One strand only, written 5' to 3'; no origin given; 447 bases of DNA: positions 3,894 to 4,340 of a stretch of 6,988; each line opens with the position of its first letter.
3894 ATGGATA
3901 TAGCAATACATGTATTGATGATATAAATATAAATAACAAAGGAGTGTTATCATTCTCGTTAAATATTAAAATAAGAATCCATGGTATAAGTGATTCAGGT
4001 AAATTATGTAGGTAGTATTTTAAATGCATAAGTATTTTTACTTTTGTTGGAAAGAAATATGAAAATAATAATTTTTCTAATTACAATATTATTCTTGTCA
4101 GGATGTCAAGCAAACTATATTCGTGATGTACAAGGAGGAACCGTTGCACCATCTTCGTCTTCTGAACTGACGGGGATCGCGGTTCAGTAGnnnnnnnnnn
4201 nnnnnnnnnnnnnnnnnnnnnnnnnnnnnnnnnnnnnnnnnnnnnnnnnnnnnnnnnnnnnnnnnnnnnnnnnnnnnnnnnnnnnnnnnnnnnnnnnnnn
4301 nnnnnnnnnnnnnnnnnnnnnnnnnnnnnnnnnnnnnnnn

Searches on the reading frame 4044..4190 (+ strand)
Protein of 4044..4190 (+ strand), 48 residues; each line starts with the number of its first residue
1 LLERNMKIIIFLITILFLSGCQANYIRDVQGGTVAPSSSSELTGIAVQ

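Call 4: search_protein_families(library=pfam, proteins=[window:4044-4190:+], max_evalue=0.1)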
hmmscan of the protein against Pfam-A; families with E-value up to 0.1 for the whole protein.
window:4044-4190:+ (48 aa): 3 families
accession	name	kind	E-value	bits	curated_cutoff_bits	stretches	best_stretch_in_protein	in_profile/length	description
PF02402.22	Lysis_col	-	2.1e-24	85.5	27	1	8-48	6-49/49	Lysis protein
PF08139.17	LPAM_1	-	0.039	14.9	20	1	7-22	3-18/18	Prokaryotic membrane lipoprotein lipid attachment site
PF20404.3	DUF6694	-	0.07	14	24.3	1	7-28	1-22/102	Family of unknown function (DUF6694)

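Call 91: search_dna_similar(query=window:4059-4190:+, collection=plasmids, mode=protein, rows=spread, max_rows=12)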
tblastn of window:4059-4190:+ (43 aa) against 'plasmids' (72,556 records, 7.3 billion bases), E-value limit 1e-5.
Records with a match: 1396; places in all: 1469; records where one place covers at least 80% of the query: 54.
Best place of each record, by identity: >=99% 491; 95-99% 19; 90-95% 610; 80-90% 89; 60-80% 187.
By first word of the organism name: Klebsiella 777; Escherichia 514; Salmonella 37; Shigella 35; Citrobacter 18; Enterobacter 7; Edwardsiella 4; Serratia 2; uncultured 2.
By predicted mobility (MOB-suite, as given by PLSDB): mobilizable 1284; conjugative 66; non-mobilizable 46.
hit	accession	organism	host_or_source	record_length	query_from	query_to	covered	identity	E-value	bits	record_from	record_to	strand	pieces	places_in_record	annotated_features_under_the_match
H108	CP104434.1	Shigella sonnei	Homo sapiens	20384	1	43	100%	100.0%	2e-11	62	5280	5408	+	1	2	colicin release lysis protein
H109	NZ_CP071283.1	Klebsiella pneumoniae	Homo sapiens,blood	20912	16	43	65%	100.0%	2e-10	59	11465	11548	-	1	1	colicin release lysis protein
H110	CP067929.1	Klebsiella pneumoniae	Homo sapiens,urine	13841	16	43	65%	100.0%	2e-10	59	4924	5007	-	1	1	colicin release lysis protein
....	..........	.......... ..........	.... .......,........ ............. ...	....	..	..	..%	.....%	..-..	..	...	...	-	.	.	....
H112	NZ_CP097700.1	Klebsiella pneumoniae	Homo sapiens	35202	16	43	65%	100.0%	3e-10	59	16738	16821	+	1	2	colicin release lysis protein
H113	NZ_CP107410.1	Klebsiella pneumoniae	Homo sapiens,lavage fluid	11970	14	43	70%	93.3%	2e-10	59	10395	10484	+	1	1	colicin release lysis protein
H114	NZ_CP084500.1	Klebsiella pneumoniae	Homo sapiens,whole organism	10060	14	43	70%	93.3%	2e-10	59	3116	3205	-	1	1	colicin release lysis protein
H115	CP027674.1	Escherichia coli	Homo sapiens,stool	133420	14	43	70%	93.3%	5e-9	56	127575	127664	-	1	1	none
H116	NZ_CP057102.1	Escherichia fergusonii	culture,Pooled pig faecal samples ...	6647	15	43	67%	93.1%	2e-10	59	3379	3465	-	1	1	none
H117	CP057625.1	Escherichia coli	culture,Pooled cattle faecal samples ...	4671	15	43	67%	82.8%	9e-8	52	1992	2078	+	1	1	colicin release lysis protein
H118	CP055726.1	Escherichia coli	culture,Pooled pig faecal samples ...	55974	16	40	58%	88.0%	3e-7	50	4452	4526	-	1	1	colicin release lysis protein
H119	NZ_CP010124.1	Escherichia coli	cow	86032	14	43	70%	66.7%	1e-6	49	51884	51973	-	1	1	colicin release lysis protein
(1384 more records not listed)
